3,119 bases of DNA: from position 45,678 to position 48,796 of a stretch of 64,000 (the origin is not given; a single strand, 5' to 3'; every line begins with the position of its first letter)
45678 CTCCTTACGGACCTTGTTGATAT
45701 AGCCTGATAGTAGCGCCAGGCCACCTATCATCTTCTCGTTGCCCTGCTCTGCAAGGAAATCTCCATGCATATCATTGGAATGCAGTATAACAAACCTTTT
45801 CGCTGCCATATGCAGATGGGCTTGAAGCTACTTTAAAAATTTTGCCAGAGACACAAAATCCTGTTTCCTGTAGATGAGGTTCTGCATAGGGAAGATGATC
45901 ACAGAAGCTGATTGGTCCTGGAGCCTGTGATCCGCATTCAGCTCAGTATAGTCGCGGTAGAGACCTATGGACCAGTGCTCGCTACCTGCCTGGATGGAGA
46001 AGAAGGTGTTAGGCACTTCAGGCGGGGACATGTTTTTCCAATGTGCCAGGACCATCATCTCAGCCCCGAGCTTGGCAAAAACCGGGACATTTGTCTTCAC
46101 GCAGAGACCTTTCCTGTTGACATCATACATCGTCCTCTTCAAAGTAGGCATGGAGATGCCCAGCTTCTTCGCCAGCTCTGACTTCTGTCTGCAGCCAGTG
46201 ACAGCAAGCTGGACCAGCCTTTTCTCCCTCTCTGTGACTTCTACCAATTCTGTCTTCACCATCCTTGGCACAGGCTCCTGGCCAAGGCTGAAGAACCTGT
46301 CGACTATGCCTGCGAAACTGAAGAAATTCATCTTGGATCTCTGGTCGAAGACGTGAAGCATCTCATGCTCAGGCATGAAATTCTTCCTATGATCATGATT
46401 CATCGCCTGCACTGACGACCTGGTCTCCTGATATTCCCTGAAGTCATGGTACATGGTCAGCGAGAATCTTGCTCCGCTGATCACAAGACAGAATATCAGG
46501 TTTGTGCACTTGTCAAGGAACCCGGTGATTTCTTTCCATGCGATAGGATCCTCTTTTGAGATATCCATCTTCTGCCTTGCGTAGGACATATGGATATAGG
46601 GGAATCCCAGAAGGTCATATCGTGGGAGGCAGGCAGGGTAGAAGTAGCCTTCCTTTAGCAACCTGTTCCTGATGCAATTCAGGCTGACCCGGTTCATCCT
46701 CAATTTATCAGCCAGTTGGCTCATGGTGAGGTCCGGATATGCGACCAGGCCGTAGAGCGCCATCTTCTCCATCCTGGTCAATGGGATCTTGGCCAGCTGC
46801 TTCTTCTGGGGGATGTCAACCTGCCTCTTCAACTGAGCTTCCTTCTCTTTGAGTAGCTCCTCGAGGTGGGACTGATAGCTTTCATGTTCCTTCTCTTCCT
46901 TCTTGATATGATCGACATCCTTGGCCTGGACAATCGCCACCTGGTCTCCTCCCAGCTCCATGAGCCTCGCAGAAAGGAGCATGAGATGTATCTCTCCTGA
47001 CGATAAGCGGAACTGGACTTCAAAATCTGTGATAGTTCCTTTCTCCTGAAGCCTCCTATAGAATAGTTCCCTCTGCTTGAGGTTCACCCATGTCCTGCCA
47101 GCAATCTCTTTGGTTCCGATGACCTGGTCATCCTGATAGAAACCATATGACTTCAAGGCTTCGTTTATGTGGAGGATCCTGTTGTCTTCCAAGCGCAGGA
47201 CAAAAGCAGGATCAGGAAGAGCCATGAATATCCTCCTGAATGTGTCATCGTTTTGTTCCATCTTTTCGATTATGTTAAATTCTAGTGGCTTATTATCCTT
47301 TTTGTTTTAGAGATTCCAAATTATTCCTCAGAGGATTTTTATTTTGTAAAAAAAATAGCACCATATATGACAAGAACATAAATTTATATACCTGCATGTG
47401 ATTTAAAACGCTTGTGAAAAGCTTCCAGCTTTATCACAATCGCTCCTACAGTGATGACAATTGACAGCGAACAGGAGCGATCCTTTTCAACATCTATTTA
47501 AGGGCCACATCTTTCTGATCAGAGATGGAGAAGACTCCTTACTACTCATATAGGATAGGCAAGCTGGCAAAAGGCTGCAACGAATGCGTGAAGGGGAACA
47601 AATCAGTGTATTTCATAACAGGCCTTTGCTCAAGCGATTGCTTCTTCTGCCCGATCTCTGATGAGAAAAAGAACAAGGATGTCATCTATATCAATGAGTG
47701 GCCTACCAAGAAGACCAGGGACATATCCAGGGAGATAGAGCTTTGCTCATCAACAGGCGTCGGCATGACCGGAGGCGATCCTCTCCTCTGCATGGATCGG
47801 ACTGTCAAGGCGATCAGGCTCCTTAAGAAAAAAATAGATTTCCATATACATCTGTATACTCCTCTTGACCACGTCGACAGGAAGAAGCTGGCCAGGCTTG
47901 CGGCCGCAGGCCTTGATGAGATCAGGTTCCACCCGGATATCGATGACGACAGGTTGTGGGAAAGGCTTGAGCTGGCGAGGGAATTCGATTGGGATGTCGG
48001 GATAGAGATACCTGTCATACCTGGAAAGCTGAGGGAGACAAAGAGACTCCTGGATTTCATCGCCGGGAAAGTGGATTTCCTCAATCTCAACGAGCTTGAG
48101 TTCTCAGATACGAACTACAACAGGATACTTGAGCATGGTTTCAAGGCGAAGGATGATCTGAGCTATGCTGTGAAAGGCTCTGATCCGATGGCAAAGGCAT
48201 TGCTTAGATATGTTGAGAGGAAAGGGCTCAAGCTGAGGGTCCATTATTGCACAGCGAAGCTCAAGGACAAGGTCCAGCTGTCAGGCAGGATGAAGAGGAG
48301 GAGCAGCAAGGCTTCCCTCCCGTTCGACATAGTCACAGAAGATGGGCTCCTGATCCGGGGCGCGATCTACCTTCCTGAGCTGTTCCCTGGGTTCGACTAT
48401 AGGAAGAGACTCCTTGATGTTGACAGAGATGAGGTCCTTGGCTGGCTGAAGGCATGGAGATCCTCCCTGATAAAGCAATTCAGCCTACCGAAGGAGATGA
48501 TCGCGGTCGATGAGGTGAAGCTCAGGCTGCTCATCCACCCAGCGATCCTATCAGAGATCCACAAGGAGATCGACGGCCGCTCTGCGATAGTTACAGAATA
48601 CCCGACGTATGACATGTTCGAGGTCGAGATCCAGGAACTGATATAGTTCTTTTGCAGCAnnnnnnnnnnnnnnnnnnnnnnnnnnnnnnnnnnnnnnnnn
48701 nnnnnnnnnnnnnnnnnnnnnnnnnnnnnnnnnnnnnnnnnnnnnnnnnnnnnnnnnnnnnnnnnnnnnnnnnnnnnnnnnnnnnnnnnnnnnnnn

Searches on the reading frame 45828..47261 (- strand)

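Call 24: search_protein_families(library=pfam, proteins=[window:45828-47261:-], max_evalue=0.01)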
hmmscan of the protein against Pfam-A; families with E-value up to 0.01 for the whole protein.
window:45828-47261:- (477 aa): 6 families
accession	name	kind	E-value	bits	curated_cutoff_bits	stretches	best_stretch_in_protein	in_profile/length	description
PF01047.28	MarR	-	0.0018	18.6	24.6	0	163-206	3-46/59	MarR family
PF12802.13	MarR_2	-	0.0028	18.2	27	0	161-206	3-49/61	MarR family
PF13426.13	PAS_9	-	0.0053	17.4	27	0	19-115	3-100/103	PAS domain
PF01978.25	TrmB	-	0.0069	16.7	25.6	0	156-206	1-51/68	Sugar-specific transcriptional regulator TrmB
PF25213.1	HVO_A0261_N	-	0.0079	16.5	35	0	339-390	7-57/86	HVO_A0261 N-terminal domain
PF13545.12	HTH_Crp_2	-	0.0096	16.3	27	0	360-387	25-52/70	Crp-like helix-turn-helix domain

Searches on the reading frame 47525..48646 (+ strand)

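Call 24: search_protein_families(library=pfam, proteins=[window:47525-48646:+], max_evalue=0.01)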
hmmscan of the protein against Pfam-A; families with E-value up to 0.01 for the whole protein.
window:47525-48646:+ (373 aa): 1 family
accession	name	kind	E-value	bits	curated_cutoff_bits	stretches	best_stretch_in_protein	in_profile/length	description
PF04055.27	Radical_SAM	-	1.2e-13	52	29.5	1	30-168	2-154/166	Radical SAM superfamily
